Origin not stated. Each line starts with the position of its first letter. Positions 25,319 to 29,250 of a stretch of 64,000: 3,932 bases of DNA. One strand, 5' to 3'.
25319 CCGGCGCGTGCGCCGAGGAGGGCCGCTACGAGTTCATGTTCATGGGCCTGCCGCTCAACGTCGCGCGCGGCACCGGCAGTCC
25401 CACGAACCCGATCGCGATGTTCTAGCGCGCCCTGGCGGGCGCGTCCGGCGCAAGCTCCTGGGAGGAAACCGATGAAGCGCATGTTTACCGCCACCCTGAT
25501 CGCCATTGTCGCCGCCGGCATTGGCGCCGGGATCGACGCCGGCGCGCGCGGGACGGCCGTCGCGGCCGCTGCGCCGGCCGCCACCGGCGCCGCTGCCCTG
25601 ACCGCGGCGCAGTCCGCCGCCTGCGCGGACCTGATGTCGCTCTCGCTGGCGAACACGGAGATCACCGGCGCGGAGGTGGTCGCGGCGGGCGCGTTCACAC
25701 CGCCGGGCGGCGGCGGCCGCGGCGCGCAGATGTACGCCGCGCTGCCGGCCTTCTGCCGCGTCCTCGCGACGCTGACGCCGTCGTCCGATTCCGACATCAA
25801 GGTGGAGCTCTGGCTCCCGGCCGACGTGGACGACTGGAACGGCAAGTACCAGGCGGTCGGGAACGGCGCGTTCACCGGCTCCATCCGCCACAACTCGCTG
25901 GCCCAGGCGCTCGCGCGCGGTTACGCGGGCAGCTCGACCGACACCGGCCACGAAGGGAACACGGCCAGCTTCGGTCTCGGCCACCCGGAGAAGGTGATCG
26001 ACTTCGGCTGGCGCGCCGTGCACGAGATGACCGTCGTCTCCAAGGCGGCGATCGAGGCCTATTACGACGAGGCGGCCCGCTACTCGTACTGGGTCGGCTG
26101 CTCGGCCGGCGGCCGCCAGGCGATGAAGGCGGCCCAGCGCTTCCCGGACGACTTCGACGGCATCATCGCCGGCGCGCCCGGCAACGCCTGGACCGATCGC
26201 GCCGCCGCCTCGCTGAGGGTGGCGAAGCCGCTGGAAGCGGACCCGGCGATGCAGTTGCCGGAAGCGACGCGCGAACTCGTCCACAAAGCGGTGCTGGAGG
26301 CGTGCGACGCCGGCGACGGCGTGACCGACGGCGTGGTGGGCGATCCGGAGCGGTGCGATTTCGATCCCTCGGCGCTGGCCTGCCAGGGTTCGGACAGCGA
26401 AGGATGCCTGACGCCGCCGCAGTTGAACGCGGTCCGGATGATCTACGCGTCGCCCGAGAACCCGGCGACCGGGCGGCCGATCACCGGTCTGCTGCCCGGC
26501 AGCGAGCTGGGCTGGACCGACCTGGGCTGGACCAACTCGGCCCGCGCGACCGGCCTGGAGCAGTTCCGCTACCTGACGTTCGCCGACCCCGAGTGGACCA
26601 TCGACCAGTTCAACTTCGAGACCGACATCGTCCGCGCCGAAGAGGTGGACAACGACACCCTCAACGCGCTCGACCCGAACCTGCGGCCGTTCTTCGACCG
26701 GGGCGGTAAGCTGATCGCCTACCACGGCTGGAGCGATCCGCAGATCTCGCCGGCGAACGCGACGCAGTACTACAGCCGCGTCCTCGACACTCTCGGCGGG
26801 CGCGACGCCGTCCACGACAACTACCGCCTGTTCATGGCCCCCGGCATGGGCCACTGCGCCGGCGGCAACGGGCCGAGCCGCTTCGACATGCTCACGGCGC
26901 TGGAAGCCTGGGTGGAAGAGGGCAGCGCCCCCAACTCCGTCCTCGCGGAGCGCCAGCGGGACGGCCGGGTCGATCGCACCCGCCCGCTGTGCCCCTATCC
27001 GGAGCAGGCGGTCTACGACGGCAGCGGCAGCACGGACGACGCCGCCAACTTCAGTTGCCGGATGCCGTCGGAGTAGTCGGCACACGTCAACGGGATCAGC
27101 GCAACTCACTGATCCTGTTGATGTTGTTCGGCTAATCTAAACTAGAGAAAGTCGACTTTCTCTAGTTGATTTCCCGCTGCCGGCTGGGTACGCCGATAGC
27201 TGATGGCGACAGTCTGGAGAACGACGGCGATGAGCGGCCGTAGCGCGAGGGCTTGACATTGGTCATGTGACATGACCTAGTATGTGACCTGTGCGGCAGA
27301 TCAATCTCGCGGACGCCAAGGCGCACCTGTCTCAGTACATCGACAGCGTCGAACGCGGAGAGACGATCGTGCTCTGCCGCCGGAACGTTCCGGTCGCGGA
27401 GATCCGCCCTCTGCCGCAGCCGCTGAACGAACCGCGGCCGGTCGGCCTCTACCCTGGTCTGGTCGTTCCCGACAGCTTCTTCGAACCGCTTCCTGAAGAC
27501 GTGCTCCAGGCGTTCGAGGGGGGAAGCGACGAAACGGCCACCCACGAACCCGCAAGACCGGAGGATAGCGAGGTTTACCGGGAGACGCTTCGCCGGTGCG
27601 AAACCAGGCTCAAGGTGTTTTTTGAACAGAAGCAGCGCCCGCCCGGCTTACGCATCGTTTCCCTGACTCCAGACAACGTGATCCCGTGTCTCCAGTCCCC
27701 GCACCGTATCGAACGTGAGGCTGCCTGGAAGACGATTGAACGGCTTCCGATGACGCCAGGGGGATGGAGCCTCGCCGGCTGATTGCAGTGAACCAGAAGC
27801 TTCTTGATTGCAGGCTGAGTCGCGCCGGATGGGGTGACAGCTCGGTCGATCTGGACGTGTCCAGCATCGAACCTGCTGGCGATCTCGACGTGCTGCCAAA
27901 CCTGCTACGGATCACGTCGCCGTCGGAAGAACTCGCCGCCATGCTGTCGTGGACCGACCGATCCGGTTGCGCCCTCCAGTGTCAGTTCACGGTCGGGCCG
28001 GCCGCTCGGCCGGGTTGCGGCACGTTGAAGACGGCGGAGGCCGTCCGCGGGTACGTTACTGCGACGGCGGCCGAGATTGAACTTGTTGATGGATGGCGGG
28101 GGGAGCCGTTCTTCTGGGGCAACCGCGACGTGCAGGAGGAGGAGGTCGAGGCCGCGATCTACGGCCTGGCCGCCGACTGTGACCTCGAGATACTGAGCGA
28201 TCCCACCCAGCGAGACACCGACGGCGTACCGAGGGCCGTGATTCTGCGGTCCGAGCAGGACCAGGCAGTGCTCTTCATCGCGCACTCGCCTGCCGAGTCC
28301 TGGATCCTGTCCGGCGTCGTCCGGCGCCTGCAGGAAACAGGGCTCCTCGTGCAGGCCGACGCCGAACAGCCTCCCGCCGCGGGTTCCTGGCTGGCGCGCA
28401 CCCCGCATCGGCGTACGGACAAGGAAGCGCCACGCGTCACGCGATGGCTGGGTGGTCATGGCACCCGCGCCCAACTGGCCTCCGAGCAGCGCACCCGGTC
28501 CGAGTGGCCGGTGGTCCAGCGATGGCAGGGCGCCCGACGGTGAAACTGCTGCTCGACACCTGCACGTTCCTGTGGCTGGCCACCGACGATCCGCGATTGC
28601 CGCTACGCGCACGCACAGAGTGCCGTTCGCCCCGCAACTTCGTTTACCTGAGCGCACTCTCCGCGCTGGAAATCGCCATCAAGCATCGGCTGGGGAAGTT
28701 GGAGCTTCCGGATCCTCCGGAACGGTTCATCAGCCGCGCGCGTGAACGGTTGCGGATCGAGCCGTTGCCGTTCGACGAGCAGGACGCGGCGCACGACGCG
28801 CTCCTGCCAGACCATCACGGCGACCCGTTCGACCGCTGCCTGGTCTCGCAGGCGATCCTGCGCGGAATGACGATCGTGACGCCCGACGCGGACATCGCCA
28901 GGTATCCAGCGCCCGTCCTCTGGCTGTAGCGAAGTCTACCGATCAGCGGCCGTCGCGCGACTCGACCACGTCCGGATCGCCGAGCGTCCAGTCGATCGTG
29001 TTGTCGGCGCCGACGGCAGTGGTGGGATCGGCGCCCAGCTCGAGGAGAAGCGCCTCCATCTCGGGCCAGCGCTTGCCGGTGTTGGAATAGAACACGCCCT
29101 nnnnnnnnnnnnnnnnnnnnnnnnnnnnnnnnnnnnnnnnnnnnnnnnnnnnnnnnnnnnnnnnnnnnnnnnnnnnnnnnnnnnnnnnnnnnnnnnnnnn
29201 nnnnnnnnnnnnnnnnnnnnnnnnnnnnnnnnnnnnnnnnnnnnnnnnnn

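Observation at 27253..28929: Phd-type antitoxin and PIN toxin separated by ~1 kb of in-phase coding DNA: candidate three-component TA module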

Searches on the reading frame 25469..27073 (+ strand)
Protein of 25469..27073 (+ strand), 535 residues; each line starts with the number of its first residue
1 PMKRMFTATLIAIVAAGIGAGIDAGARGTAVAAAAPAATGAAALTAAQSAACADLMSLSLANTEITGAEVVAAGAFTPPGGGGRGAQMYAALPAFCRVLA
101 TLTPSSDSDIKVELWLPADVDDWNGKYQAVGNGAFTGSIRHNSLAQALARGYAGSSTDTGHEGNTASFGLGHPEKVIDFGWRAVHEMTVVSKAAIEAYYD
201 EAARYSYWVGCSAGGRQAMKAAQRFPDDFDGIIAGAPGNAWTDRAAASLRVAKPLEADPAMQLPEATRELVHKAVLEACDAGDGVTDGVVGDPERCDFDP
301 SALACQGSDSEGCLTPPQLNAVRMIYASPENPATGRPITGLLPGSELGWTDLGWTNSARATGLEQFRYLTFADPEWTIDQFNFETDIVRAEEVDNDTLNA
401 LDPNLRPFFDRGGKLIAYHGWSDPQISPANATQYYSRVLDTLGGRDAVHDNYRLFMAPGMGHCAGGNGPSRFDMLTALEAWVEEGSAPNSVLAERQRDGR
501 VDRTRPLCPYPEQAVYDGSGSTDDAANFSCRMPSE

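Call 75: search_protein_families(library=pfam, proteins=[window:25469-27073:+], max_evalue=0.00001)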
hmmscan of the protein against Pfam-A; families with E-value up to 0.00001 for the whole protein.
window:25469-27073:+ (535 aa): 2 families
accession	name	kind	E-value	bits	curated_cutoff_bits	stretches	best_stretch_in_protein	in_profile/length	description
PF07519.17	Tannase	-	1.6e-115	387.2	29.8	1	96-530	1-489/490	Tannase and feruloyl esterase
PF00326.27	Peptidase_S9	-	6.7e-06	26.2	22.6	0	187-242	48-102/213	Prolyl oligopeptidase family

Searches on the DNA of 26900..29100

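Call 66: search_rna_families(source=window, start=26900, end=29100, threshold=evalue, max_evalue=1)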
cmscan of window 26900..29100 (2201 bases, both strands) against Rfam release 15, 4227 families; matches with E-value up to 1: 0.
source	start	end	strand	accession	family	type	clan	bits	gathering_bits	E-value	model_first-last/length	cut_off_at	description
